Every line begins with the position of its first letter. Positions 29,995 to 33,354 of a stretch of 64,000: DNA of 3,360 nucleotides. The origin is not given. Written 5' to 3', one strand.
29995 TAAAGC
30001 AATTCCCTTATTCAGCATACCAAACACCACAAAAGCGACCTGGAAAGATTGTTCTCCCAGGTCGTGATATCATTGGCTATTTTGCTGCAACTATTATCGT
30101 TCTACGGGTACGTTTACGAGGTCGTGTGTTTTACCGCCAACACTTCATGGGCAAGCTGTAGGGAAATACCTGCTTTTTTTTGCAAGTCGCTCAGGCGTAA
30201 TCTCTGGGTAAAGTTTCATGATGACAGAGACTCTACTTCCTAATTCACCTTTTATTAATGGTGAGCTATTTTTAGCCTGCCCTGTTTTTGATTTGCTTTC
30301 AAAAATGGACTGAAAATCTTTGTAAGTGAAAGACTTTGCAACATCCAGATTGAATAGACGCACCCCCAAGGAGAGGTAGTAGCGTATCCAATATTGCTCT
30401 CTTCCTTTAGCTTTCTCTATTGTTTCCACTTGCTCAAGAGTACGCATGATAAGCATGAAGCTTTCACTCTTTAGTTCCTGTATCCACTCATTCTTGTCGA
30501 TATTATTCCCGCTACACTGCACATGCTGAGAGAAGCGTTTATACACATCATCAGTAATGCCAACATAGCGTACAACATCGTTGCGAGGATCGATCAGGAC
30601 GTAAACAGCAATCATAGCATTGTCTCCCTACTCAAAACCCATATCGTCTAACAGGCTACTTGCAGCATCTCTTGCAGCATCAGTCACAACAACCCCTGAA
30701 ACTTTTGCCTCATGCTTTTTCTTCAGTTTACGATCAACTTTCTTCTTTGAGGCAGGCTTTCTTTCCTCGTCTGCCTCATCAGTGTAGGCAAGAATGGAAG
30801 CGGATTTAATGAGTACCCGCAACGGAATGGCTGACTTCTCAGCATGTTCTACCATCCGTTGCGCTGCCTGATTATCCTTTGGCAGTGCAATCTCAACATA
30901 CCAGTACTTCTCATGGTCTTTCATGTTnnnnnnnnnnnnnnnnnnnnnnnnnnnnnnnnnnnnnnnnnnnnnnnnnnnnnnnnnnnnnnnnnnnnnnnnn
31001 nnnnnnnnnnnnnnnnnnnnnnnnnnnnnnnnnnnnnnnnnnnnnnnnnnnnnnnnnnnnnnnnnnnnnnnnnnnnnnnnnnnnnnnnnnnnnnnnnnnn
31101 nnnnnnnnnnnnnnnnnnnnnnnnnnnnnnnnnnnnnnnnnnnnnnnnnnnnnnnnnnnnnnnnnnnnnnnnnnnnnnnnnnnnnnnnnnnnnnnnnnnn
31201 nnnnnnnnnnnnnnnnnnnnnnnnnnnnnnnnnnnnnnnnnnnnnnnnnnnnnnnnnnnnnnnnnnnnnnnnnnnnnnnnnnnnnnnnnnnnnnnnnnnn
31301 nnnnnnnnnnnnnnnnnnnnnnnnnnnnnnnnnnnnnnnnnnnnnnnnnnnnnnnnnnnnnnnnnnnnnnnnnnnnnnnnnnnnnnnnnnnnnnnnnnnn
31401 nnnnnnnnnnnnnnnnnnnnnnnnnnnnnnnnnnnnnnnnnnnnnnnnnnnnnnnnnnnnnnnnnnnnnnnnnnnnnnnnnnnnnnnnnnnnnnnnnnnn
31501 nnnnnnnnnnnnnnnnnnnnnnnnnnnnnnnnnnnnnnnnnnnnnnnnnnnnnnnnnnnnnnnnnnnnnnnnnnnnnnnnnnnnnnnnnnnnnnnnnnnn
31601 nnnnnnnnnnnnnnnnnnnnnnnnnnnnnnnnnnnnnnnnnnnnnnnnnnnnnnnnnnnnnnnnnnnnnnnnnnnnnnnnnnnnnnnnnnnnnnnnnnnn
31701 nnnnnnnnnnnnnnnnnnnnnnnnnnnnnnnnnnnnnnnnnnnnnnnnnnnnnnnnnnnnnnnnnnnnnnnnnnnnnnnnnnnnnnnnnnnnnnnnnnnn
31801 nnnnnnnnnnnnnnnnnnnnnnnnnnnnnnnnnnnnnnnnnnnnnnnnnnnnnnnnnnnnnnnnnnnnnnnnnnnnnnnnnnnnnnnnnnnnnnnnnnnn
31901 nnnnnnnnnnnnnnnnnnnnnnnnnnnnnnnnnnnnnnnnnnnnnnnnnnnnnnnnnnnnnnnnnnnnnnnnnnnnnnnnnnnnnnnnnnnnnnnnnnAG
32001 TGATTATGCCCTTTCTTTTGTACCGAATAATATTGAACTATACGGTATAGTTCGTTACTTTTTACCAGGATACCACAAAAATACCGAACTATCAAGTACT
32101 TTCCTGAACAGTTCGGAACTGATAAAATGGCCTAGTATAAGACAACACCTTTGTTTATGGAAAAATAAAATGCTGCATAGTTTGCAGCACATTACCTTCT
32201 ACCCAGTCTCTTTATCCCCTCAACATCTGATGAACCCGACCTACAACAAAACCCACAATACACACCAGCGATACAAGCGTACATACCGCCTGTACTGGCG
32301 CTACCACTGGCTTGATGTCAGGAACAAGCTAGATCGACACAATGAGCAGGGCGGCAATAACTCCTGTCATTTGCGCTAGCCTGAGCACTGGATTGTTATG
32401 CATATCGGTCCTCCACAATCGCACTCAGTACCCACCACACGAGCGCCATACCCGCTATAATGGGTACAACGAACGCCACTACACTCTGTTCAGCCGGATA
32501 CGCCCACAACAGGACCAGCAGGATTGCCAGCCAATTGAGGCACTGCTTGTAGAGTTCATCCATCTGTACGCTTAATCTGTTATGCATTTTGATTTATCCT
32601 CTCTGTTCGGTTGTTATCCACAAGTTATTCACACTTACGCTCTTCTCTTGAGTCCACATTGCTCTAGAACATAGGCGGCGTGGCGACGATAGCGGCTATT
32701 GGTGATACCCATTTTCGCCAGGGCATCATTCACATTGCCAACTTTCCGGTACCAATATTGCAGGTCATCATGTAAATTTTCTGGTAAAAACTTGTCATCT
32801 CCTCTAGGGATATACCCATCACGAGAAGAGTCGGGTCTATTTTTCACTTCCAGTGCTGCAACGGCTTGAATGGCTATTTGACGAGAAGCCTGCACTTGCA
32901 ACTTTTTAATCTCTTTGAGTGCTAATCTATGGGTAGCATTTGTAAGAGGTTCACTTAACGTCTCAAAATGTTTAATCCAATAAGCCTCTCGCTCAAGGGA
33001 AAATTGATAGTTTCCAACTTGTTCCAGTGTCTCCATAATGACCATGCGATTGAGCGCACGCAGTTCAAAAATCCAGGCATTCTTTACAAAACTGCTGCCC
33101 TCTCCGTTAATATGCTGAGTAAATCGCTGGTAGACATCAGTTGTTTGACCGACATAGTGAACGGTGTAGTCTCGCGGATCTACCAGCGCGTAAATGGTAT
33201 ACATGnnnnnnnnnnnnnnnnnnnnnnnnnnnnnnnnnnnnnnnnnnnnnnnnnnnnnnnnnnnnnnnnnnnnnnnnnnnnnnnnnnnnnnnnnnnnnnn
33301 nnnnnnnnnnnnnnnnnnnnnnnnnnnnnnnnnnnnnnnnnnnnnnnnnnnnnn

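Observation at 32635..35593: HerA/FtsK-like ATPase plus polytopic membrane protein, with its C-terminal module duplicated in the downstream GIY-YIG endonuclease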

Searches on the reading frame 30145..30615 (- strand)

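Call 3: search_protein_families(library=pfam, proteins=[window:30145-30615:-], max_evalue=0.1)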
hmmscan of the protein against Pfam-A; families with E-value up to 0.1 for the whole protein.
window:30145-30615:- (156 aa): 2 families
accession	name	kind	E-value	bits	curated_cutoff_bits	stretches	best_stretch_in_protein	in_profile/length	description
PF01541.30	GIY-YIG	-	5e-10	40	22.6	1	3-81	3-73/78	GIY-YIG catalytic domain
PF24966.2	Ig_TR130_2nd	-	0.059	14.5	23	1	61-107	39-85/95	TR130 second Ig-like domain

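Call 4: search_protein_families(library=phrogs, proteins=[window:30145-30615:-], max_evalue=0.01)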
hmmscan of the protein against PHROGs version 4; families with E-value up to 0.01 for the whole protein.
window:30145-30615:- (156 aa): 3 families
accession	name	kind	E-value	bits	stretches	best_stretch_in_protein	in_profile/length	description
phrog_5123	-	DNA, RNA and nucleotide metabolism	9.1e-05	23.4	1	1-83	1-82/152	homing endonuclease with GIY-YIG motif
phrog_314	-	DNA, RNA and nucleotide metabolism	0.0024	17.9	1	4-92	181-264/574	homing endonuclease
phrog_7168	-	DNA, RNA and nucleotide metabolism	0.0081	16.6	1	1-130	1-141/284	homing endonuclease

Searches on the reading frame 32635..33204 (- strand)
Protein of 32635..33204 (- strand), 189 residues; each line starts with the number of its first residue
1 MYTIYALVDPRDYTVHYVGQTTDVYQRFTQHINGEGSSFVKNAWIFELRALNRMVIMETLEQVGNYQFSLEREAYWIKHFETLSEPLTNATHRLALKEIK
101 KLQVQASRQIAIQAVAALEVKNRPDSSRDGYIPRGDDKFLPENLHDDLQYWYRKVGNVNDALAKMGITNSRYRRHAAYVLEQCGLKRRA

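Call 3: search_protein_families(library=pfam, proteins=[window:32635-33204:-], max_evalue=0.1)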
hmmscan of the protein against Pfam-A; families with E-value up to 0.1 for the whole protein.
window:32635-33204:- (189 aa): 2 families
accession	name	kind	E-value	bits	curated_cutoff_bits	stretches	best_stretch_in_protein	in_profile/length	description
PF01541.30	GIY-YIG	-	3.5e-09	37.3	22.6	1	1-82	1-74/78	GIY-YIG catalytic domain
PF07023.17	DUF1315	-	0.0061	17.1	25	1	105-147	32-72/82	Protein of unknown function (DUF1315)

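Call 4: search_protein_families(library=phrogs, proteins=[window:32635-33204:-], max_evalue=0.01)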
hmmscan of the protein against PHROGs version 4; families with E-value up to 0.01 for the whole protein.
window:32635-33204:- (189 aa): 4 families
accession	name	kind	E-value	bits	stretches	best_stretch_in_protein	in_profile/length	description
phrog_18911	-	head and packaging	0.0021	18.9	1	16-109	91-182/230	virion structural protein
phrog_2937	-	unknown function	0.0052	17.2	1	1-59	1-59/244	-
phrog_314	-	DNA, RNA and nucleotide metabolism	0.0068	16.4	0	1-91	178-263/574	homing endonuclease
phrog_5356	-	unknown function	0.0077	16.7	1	2-111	16-130/255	-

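Call 17: find_homologous_proteins(query=window:32635-33204:-, max_evalue=0.001)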
Query window:32635-33204:- (189 aa): 20 proteins with E <= 0.001 among 70 candidates.
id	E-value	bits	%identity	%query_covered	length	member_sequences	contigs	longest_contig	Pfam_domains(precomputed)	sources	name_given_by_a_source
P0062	3.8e-123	426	100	100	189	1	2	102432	PF01541.31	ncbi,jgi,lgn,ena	-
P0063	6.3e-57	210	51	99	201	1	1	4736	PF01541.31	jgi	-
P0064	2.2e-55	205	52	99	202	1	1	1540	PF01541.31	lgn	-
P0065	4.4e-54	201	71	70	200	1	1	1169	PF01541.31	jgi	jgi:predicted GIY-YIG superfamily endonuclease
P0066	7.3e-54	200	54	100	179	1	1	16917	PF01541.31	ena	-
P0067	6.9e-51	191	49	99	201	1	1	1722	PF01541.31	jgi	-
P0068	9.5e-51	190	61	76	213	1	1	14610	PF01541.31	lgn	-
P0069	1.7e-48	183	66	67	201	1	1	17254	PF01541.31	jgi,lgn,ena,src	-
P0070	9.2e-48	180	67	68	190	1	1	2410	PF01541.31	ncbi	-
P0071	2.8e-46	176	69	63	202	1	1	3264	PF01541.31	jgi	jgi:predicted GIY-YIG superfamily endonuclease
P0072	4.9e-41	158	59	64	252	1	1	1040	PF01541.31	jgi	jgi:predicted GIY-YIG superfamily endonuclease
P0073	7.5e-40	155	58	64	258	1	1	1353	PF01541.31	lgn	-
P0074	1.1e-35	141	55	65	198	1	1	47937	PF01541.31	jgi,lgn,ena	jgi:predicted GIY-YIG superfamily endonuclease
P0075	4.3e-33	133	58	59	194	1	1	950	PF01541.31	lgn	-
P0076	2.1e-32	130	50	66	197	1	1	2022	PF01541.31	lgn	-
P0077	4.9e-31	126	41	98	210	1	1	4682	PF01541.31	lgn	-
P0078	1.5e-20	92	51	47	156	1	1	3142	PF01541.31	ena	-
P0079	1.8e-17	82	41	69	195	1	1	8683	PF01541.31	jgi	jgi:predicted GIY-YIG superfamily endonuclease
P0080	5.2e-17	80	46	52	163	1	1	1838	PF01541.31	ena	-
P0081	8.0e-15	73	47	47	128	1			PF01541.31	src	-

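Call 22: find_encoding_contigs(protein=P0074, flank=6000, max_places=2)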
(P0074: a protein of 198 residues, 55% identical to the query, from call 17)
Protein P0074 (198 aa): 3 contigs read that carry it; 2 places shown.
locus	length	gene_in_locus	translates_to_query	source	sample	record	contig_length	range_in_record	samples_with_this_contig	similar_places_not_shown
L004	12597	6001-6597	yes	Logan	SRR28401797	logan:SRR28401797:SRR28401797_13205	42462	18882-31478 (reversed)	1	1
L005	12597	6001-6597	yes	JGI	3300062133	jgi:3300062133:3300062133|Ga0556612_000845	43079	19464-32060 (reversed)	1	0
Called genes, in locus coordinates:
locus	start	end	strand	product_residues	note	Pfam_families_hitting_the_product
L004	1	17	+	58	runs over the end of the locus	-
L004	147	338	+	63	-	-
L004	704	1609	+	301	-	PF00140:Sigma70_r1_2, PF04542:Sigma70_r2, PF04539:Sigma70_r3 (weak), PF04545:Sigma70_r4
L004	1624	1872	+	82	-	-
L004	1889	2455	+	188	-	-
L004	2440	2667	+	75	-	-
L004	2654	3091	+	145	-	-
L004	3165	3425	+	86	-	-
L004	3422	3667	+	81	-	-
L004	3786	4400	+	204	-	-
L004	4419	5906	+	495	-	-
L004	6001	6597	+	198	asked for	PF01541:GIY-YIG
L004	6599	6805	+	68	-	-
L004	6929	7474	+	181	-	PF01464:SLT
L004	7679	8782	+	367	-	PF17989:ALP_N, PF21522:MreB-like_C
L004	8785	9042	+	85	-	-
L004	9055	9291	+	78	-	-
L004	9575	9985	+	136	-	-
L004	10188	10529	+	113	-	-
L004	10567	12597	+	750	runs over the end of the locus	PF00271:Helicase_C (weak), PF01555:N6_N4_Mtase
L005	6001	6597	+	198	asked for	PF01541:GIY-YIG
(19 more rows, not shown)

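Call 31: find_encoding_contigs(protein=P0063, flank=5000, max_places=1)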
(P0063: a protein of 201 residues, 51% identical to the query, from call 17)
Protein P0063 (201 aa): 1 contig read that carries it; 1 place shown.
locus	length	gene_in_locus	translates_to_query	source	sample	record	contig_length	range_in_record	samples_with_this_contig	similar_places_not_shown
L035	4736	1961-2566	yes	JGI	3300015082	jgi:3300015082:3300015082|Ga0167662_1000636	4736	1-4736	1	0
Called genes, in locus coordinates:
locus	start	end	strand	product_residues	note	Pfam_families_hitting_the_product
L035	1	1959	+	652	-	?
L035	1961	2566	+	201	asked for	PF01541:GIY-YIG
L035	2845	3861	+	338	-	PF17989:ALP_N, PF21523:ParM_N (weak), PF21522:MreB-like_C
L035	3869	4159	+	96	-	-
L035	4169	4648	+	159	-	PF01541:GIY-YIG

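Call 32: find_encoding_contigs(protein=P0066, flank=5000, max_places=1)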
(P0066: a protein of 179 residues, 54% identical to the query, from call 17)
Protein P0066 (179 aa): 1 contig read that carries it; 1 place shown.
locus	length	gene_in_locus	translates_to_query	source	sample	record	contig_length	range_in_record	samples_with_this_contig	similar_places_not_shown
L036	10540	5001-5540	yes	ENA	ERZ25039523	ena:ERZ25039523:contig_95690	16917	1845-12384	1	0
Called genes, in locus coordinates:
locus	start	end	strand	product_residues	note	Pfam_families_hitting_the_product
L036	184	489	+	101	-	-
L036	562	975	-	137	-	-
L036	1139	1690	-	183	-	PF02542:YgbB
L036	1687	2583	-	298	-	PF00392:GntR, PF07702:UTRA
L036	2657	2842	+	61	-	-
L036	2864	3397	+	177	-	-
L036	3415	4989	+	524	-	PF01580:FtsK_SpoIIIE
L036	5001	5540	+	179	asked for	PF01541:GIY-YIG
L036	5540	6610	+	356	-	-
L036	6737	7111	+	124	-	PF19552:DUF6075 (faint)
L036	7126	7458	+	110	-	-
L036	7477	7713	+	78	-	-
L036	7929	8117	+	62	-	-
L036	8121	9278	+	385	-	PF00145:DNA_methylase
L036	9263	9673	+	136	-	PF04343:DUF488, PF22751:DUF488-N3a (faint)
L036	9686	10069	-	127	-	PF13676:TIR_2, PF01582:TIR (weak)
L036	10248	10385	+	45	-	-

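Call 33: find_encoding_contigs(protein=P0069, flank=5000, max_places=1)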
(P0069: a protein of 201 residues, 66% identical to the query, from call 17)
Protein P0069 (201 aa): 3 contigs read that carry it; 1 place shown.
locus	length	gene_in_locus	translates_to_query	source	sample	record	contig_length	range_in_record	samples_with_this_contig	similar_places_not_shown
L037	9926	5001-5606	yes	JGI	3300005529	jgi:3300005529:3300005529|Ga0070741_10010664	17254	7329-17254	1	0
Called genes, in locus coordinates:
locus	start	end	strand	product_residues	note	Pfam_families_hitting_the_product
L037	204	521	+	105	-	-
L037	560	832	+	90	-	-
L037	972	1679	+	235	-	-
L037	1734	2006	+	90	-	-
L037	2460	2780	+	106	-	-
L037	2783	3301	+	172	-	-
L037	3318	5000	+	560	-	PF01935:DUF87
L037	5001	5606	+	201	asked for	PF01541:GIY-YIG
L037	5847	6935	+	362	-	PF17989:ALP_N, PF21522:MreB-like_C (faint), PF21523:ParM_N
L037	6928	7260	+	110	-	-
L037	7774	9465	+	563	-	PF00270:DEAD (weak), PF04851:ResIII, PF18766:SWI2_SNF2, PF00271:Helicase_C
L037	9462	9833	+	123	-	-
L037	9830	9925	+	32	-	?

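Call 34: find_encoding_contigs(protein=P0068, flank=5000, max_places=1)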
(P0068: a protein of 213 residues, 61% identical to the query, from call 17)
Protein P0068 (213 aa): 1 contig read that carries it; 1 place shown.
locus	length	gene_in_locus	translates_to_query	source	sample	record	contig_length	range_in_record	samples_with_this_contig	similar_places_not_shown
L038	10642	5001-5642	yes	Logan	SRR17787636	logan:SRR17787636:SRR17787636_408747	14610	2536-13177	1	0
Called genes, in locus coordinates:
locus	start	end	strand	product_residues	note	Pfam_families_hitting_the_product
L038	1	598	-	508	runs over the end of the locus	PF01381:HTH_3, PF13560:HTH_31 (weak)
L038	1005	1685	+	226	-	PF00140:Sigma70_r1_2 (weak), PF04542:Sigma70_r2, PF04545:Sigma70_r4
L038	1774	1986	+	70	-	PF13560:HTH_31 (weak), PF01381:HTH_3 (weak)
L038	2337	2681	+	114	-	-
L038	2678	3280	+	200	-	-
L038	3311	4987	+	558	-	-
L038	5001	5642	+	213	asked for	PF01541:GIY-YIG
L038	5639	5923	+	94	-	-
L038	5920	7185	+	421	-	-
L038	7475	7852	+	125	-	-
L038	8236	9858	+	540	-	-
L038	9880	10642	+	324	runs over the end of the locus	-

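Call 41: search_protein_families(library=pfam, proteins=[L004:4419-5906:+, L035:1-1959:+, L036:3415-4989:+, L037:3318-5000:+, L038:3311-4987:+, L036:2864-3397:+, L004:3786-4400:+], max_evalue=0.1)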
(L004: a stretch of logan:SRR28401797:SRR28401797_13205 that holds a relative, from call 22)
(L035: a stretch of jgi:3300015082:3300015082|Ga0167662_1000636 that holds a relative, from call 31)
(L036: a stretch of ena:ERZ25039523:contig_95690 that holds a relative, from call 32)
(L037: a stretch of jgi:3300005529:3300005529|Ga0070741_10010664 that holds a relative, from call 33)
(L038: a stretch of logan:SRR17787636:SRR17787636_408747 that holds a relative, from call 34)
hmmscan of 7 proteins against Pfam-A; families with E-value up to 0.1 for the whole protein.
L004:4419-5906:+ (495 aa): 5 families
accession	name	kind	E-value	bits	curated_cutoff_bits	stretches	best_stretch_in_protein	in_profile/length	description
PF25199.1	nSTAND_NTPase5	-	0.00075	19.8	34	1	174-213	44-84/145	Novel STAND NTPase 5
PF13401.12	AAA_22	-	0.0011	19.7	27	1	173-264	7-93/130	AAA domain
PF13604.12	AAA_30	-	0.0045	17.2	27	1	174-273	21-106/191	AAA domain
PF13245.12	AAA_19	-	0.031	14.9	25.1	1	174-207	14-49/134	AAA domain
PF00004.35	AAA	-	0.095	13.6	21.2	0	174-304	1-112/131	ATPase family associated with various cellular activities (AAA)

L035:1-1959:+ (652 aa): 4 families
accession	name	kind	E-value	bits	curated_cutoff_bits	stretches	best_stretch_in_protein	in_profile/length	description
PF01935.23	DUF87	-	0.0011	19.6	23.2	1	215-263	10-61/220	Helicase HerA, central domain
PF10412.15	TrwB_AAD_bind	-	0.02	14.3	20.5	0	332-375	247-284/387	Type IV secretion-system coupling protein DNA-binding domain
PF25199.1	nSTAND_NTPase5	-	0.037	14.3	34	0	315-377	84-138/145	Novel STAND NTPase 5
PF12846.13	AAA_10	-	0.063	12.7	27.5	0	227-263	22-58/362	AAA-like domain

L036:3415-4989:+ (524 aa): 2 families
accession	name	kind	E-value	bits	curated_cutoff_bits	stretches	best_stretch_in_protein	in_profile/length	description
PF01580.24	FtsK_SpoIIIE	-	6.1e-11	42.6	24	1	140-271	24-134/221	FtsK/SpoIIIE family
PF14581.11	SseB_C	-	0.067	13.8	22.5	0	178-244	34-100/106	SseB protein C-terminal domain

L037:3318-5000:+ (560 aa): 3 families
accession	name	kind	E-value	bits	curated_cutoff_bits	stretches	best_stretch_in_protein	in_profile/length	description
PF01935.23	DUF87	-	1.3e-09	38.9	23.2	1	174-227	18-69/220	Helicase HerA, central domain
PF13401.12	AAA_22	-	0.011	16.5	27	0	184-214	10-40/130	AAA domain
PF03308.22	MeaB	-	0.035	13.5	23.1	1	179-206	33-60/273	Methylmalonyl Co-A mutase-associated GTPase MeaB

L038:3311-4987:+ (558 aa): 0 families

L036:2864-3397:+ (177 aa): 1 family
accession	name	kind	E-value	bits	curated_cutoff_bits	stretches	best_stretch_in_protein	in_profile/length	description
PF13795.12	HupE_UreJ_2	-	0.0031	17.7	24.5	1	89-163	35-109/156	HupE / UreJ protein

L004:3786-4400:+ (204 aa): 0 families

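Call 43: find_encoding_contigs(protein=P0071, flank=5000, max_places=1)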
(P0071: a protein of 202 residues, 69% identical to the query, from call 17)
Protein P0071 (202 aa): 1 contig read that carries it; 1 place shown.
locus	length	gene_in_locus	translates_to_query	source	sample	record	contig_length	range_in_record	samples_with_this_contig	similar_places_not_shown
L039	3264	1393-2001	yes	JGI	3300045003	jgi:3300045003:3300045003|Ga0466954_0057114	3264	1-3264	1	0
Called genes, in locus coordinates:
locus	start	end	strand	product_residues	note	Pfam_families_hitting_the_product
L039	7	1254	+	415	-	-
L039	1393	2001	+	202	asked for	PF01541:GIY-YIG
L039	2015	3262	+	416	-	?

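Call 44: find_encoding_contigs(protein=P0073, flank=5000, max_places=1)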
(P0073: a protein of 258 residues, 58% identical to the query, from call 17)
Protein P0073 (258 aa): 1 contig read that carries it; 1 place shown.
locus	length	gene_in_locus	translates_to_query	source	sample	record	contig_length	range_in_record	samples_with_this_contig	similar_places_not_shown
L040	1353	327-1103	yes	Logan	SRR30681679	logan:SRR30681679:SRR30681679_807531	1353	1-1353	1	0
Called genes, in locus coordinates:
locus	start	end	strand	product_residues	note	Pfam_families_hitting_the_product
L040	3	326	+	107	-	?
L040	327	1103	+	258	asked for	PF01541:GIY-YIG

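Call 45: find_encoding_contigs(protein=P0067, flank=5000, max_places=1)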
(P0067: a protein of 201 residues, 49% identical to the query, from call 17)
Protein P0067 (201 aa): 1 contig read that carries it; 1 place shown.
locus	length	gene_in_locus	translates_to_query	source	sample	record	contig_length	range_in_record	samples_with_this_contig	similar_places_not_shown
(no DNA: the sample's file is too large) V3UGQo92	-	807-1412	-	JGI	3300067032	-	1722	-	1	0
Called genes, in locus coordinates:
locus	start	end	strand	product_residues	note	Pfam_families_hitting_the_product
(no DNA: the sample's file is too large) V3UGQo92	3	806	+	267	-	?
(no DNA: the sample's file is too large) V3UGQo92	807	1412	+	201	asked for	PF01541:GIY-YIG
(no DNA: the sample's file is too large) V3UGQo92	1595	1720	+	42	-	?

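Call 46: find_encoding_contigs(protein=P0065, flank=5000, max_places=1)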
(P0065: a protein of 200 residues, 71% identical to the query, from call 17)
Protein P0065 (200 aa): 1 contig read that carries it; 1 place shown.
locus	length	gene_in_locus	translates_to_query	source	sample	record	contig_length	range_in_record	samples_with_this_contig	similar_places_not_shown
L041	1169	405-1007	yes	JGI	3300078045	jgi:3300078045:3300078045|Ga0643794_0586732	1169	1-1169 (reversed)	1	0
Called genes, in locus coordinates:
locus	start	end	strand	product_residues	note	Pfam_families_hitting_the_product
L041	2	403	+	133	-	?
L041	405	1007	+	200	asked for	PF01541:GIY-YIG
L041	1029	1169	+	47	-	?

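Call 86: search_solved_structures(query=window:32635-33204:-, max_evalue=1, show_alignments=2)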
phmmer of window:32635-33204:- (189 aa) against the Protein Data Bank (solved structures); distinct sequences matched with E-value up to 1: 5.
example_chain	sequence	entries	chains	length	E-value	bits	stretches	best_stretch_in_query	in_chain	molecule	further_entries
7c1h_A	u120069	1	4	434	0.02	17.9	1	56-115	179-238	Non-ribosomal peptide synthetase modules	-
7c1k_A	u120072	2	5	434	0.02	17.9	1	56-115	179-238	Non-ribosomal peptide synthetase modules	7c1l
7c1p_A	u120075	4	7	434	0.02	17.9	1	56-115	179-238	Non-ribosomal peptide synthetase modules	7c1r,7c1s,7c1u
1zg2_A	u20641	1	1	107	0.19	14.7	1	16-50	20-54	Hypothetical UPF0213 protein BH0048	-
9u7u_A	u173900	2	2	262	0.62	13.1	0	3-75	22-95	GIY-YIG domain-containing protein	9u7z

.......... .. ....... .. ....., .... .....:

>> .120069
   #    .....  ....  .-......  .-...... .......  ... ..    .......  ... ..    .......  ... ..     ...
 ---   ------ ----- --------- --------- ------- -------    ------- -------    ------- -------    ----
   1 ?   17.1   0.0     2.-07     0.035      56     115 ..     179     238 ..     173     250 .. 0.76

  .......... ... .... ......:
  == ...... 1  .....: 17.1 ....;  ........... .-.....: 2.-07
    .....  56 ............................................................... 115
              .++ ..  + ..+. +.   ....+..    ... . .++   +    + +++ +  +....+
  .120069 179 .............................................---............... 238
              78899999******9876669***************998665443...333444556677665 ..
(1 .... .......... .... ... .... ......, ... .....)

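Call 89: find_related_loci(query=A2, collection=viral_contigs, flank=4000)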
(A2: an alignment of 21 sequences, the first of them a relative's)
Query A2 (189 aa) in viral_contigs; peptide patterns used: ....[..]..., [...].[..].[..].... (x = any residue, [..] = any of these).
160 stretches matched a pattern; 92 encode a relative of the query (tblastn E <= 1e-3); the best 80 are kept; 80 distinct loci.
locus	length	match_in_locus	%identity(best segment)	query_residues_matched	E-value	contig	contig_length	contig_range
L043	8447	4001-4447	36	2-154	2e-24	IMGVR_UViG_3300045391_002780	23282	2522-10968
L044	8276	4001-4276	42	2-89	3e-19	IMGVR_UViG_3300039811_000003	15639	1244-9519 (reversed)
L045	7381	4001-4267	42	1-91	6e-15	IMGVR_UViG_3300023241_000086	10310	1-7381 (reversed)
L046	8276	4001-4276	41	1-89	8e-15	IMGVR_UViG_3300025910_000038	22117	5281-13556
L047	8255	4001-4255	40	4-89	3e-14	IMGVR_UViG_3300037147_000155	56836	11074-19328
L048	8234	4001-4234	47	3-80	4e-14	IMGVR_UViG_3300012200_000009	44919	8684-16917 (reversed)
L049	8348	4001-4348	30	4-124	2e-12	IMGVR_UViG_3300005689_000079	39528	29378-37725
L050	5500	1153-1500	30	4-124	2e-12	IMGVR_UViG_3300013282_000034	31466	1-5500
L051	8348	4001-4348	30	4-124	2e-12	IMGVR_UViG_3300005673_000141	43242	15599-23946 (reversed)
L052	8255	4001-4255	40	4-89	2e-12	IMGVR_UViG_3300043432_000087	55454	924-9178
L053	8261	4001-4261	35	1-91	5e-12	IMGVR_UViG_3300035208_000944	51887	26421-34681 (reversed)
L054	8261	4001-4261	40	1-91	6e-12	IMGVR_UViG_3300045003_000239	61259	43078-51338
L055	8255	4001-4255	36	4-89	7e-12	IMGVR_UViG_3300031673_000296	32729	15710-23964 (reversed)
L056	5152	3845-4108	37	4-91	2e-11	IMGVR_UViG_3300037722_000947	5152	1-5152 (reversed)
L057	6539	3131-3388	36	4-91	2e-11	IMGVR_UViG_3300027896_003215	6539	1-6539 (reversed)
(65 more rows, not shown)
